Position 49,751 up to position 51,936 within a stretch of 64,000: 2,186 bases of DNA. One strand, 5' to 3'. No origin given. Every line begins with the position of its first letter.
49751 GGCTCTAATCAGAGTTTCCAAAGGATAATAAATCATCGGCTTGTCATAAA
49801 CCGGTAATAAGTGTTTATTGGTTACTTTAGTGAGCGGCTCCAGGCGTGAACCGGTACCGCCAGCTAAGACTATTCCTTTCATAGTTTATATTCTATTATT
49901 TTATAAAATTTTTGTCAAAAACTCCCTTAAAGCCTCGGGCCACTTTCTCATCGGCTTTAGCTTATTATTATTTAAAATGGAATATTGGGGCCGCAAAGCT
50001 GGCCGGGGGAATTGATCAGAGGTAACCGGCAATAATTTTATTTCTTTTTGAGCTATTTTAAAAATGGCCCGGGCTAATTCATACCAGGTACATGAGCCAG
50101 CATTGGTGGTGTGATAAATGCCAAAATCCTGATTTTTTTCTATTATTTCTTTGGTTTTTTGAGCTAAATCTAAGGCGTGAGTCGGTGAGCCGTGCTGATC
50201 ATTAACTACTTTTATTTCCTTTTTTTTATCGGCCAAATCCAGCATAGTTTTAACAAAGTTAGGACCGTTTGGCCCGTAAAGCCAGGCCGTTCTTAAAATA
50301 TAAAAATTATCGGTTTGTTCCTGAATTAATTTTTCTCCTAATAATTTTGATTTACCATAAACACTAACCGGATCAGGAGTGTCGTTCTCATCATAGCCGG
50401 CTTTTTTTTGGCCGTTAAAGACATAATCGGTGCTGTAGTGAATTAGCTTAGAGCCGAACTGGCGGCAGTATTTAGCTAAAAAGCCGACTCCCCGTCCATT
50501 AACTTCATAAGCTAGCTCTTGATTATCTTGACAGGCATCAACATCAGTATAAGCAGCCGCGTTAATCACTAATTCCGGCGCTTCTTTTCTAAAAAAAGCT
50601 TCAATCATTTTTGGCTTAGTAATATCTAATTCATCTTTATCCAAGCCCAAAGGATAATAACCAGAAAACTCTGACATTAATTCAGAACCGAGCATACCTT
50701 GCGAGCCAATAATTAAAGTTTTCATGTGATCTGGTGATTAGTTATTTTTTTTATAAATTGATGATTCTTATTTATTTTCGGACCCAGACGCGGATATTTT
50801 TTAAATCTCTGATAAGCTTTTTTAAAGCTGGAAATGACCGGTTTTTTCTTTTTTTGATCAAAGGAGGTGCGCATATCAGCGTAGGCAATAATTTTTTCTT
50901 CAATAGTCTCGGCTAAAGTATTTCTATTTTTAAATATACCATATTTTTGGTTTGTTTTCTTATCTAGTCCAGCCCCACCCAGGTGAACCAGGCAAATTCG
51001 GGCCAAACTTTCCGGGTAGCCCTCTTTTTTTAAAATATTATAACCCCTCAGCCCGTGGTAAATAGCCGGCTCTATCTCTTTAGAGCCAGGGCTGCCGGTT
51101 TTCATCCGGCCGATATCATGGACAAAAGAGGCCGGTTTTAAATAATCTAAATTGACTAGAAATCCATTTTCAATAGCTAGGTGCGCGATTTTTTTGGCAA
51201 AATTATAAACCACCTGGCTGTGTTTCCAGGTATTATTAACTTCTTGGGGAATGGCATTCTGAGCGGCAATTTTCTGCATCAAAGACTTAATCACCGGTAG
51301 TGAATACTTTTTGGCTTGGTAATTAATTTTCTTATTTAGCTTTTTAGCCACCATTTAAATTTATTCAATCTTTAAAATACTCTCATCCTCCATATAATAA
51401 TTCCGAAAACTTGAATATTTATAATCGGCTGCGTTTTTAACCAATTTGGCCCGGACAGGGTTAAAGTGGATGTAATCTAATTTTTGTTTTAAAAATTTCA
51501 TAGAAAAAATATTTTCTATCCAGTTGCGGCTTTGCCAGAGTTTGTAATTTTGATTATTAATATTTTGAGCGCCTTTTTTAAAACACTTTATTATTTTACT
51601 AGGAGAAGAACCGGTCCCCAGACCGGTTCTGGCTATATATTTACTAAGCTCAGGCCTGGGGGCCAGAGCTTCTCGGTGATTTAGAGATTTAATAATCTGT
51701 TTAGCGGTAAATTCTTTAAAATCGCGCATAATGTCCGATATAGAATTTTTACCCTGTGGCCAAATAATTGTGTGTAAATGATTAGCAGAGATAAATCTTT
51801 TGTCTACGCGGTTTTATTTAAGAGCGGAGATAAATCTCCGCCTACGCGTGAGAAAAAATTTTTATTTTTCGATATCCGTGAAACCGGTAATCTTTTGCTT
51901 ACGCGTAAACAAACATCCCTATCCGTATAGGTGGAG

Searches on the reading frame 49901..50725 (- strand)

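Call 11: search_protein_families(library=pfam, proteins=[window:49901-50725:-])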
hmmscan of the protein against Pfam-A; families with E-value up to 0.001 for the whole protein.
window:49901-50725:- (274 aa): 6 families
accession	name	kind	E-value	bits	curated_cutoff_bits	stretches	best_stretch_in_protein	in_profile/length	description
PF04321.23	RmlD_sub_bind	-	4.3e-96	321.8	27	1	1-272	1-284/287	RmlD substrate binding domain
PF01370.27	Epimerase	-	1e-21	77.9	20.9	1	4-204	2-234/240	NAD dependent epimerase/dehydratase family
PF16363.11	GDP_Man_Dehyd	-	5.2e-12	46.3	27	1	33-139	59-169/332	GDP-mannose 4,6 dehydratase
PF02719.21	Polysacc_synt_2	-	1.9e-07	31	20.2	1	34-139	62-154/293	Polysaccharide biosynthesis protein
PF01073.25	3Beta_HSD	-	4.2e-06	26.4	22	1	34-175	53-208/280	3-beta hydroxysteroid dehydrogenase/isomerase family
PF07993.18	NAD_binding_4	-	2.9e-05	23.8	20.1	1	51-145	90-203/258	Male sterility protein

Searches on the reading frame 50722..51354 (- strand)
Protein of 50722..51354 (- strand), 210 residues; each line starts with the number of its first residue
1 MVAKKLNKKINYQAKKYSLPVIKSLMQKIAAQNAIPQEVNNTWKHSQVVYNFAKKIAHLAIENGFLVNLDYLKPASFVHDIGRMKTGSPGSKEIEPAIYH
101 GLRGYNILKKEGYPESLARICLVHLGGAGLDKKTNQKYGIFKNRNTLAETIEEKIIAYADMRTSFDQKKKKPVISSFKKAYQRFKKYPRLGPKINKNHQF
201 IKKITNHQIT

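Call 11: search_protein_families(library=pfam, proteins=[window:50722-51354:-])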
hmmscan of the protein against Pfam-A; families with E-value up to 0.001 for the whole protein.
window:50722-51354:- (210 aa): 1 family
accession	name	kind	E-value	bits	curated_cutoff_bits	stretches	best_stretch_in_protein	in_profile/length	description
PF01966.28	HD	-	1.5e-07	32.1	22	1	43-160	2-111/116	HD domain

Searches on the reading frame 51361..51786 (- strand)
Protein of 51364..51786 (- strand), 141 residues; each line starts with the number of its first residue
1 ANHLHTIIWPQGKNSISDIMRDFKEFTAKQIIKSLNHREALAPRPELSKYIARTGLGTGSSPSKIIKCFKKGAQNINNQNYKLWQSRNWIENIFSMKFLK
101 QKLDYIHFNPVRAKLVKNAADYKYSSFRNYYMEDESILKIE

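Call 11: search_protein_families(library=pfam, proteins=[window:51361-51729:-])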
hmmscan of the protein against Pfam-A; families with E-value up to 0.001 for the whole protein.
window:51361-51729:- (122 aa): 0 families

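Call 32: search_protein_families(library=pfam, proteins=[window:51364-51786:-], max_evalue=10)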
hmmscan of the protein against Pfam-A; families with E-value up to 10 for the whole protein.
seq(141 aa): 2 families
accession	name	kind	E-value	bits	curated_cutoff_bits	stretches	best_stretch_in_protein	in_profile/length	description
PF01797.21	Y1_Tnp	-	0.00018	22.1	23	1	2-39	51-88/121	Transposase IS200 like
PF12873.12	DUF3825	-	0.022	14.8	27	1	36-139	40-132/238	Domain of unknown function (DUF3825)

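Call 60: search_protein_families(library=ncbifam, proteins=[window:51364-51786:-], max_evalue=0.01)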
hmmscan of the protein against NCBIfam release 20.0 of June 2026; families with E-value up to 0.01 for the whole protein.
seq(141 aa): 3 families
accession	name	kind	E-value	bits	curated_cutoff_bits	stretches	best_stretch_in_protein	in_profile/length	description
NF047646.1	REP_Tyr_transpos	equivalog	8.5e-18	64.6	80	1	2-125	57-146/146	REP-associated tyrosine transposase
NF033573.1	transpos_IS200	equivalog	0.002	18.4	55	0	2-39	57-94/126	IS200/IS605 family transposase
NF011266.0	PRK14672.1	equivalog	0.0061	14.9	1504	1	7-89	416-495/691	excinuclease ABC subunit C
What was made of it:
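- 51361..51800 (-): Truncated REP-associated tyrosine transposase (RAYT) gene. It keeps the HUH motif ('HLHTII') but lacks the N-terminal ~56 residues. Calls 32, 60 (NF047646, 64.6 bits, model positions 57-146), 62.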
